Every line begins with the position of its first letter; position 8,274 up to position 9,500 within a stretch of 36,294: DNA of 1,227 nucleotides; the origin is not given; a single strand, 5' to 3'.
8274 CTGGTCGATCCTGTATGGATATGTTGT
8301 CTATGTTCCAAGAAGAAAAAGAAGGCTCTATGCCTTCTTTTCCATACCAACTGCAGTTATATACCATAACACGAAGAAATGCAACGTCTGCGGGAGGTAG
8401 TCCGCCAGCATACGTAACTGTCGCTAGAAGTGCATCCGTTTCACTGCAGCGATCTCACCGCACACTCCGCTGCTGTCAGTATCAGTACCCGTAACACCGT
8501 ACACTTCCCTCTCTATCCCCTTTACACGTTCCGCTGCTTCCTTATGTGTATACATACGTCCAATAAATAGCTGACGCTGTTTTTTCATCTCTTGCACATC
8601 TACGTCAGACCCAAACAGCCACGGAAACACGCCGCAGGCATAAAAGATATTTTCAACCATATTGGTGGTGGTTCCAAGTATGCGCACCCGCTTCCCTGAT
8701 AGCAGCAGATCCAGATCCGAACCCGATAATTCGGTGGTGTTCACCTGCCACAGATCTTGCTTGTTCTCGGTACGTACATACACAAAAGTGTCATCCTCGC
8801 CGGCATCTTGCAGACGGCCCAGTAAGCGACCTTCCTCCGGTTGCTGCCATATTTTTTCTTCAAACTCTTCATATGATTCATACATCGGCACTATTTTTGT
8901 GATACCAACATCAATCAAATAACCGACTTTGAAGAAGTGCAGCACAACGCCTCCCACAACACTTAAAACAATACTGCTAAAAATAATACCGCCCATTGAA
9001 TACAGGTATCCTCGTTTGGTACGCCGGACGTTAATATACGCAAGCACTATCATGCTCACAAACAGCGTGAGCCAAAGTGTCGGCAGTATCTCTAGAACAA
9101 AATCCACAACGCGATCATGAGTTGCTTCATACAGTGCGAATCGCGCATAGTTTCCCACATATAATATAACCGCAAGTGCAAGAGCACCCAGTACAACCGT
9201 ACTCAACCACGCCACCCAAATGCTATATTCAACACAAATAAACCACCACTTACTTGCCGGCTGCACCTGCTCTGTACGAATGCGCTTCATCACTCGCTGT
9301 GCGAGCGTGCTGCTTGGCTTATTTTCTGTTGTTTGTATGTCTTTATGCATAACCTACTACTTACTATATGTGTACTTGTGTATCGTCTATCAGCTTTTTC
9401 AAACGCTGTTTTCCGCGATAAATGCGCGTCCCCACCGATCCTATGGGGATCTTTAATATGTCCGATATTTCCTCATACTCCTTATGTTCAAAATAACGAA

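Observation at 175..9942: ECF sigma/membrane partner next to an ~8-kb sortase-terminated surface-protein operon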

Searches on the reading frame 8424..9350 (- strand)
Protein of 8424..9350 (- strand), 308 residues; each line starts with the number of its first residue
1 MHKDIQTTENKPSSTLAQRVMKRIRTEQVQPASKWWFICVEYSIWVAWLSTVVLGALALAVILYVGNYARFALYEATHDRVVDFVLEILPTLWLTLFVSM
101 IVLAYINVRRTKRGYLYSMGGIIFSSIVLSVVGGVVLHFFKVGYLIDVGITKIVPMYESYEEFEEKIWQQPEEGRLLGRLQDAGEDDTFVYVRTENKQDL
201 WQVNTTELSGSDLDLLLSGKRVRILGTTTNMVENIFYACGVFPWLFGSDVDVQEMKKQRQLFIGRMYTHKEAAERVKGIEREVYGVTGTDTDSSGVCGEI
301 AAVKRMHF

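Call 3: search_protein_families(library=pfam, proteins=[window:8424-9350:-], max_evalue=0.01)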
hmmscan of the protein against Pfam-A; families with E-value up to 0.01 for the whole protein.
window:8424-9350:- (308 aa): 0 families

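Call 4: search_protein_families(library=ncbifam, proteins=[window:8424-9350:-], max_evalue=0.01)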
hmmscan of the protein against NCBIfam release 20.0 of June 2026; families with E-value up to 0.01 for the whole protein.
window:8424-9350:- (308 aa): 0 families

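Call 29: find_related_loci(query=A1, collection=metagenome_contigs, flank=10000)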
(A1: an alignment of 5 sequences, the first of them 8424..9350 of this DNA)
Query A1 (308 aa) in metagenome_contigs; peptide patterns used: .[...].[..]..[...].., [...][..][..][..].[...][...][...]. (x = any residue, [..] = any of these).
277 stretches matched a pattern; 42 encode a relative of the query (tblastn E <= 1e-3); 42 distinct loci.
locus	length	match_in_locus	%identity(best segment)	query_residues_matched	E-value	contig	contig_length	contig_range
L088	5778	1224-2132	48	2-308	3e-90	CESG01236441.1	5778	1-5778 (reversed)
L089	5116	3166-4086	39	2-306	2e-73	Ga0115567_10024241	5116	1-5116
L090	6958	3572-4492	40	2-306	1e-72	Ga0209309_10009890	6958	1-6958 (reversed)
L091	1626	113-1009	39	10-306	2e-75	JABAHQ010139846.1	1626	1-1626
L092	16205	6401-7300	40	7-306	3e-71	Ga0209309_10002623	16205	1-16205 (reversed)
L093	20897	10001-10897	38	11-306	3e-67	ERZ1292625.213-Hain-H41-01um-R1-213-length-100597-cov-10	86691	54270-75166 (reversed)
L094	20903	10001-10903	37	5-306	4e-66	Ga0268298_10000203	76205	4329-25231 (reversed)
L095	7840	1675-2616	36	1-306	3e-65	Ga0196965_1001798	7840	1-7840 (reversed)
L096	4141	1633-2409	37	14-271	6e-64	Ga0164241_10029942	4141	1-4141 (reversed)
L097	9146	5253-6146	38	10-304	1e-63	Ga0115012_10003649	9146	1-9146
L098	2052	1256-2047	38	9-271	3e-63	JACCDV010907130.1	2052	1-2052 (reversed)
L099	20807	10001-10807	39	3-271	8e-62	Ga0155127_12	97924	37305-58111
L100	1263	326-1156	37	6-295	1e-63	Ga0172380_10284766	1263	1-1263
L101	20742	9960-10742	42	23-282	1e-58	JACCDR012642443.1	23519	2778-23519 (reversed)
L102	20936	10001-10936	34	3-305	2e-56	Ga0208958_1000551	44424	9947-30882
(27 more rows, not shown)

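Call 48: search_solved_structures(query=A1, max_evalue=10)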
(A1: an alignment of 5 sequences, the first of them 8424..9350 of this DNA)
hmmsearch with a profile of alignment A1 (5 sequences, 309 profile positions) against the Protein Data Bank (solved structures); distinct sequences matched with E-value up to 10: 5.
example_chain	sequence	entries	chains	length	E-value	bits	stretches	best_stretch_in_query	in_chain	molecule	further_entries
5oek_A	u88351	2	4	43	0.49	12.5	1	39-70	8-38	Growth hormone receptor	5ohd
4ld0_A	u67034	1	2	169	1.2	11.2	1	19-59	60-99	Crossover junction endodeoxyribonuclease RuvC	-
4ep5_A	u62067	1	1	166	1.6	10.9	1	19-59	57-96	Crossover junction endodeoxyribonuclease RuvC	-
4ep4_A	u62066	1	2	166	1.6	10.9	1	19-59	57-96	Crossover junction endodeoxyribonuclease RuvC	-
6s16_A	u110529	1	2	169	1.6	10.8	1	19-59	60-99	Crossover junction endodeoxyribonuclease RuvC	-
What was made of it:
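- On Anti-sigma factor (partner protein): No PDB sequence relative (call 48).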

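Call 78: find_homologous_proteins(query=A1, max_evalue=0.001)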
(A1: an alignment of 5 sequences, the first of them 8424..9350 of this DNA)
Query A1 (5 sequences) (308 aa, profile of the alignment): 208 proteins with E <= 0.001 among 8000 candidates; the best 120 are listed.
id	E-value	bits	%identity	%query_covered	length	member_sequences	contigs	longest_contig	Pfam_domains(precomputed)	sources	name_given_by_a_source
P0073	5.7e-165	566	38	98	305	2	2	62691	-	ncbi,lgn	-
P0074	5.5e-163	559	37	98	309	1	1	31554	-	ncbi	-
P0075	3.6e-159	547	35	96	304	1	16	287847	-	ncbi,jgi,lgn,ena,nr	ncbi:hypothetical protein GW937_00795 [Candidatus Kaiserbacteria bacterium]|nr:hypothetical protein 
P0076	3.6e-159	547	36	98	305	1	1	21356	-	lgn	-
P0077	3.5e-150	517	36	98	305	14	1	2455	-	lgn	-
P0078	3.2e-149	514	100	100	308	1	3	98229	-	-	-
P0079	1.6e-127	443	37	97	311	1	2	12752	-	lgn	-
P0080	5.2e-127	441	36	98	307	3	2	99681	-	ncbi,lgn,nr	ncbi:MAG: hypothetical protein KBC35_00110 [Candidatus Pacebacteria bacterium]|nr:hypothetical prote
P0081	9.2e-127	440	36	97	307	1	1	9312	-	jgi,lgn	jgi:hypothetical protein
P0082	1.1e-125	437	39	97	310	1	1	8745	-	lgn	-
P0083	1.9e-124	433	39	98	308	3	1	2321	-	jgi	jgi:hypothetical protein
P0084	1.5e-123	430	35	98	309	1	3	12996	-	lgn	-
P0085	2.2e-123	429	40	97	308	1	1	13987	-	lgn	-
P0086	2.6e-123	429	36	98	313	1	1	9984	-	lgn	-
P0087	3.6e-123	429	35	98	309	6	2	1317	-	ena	-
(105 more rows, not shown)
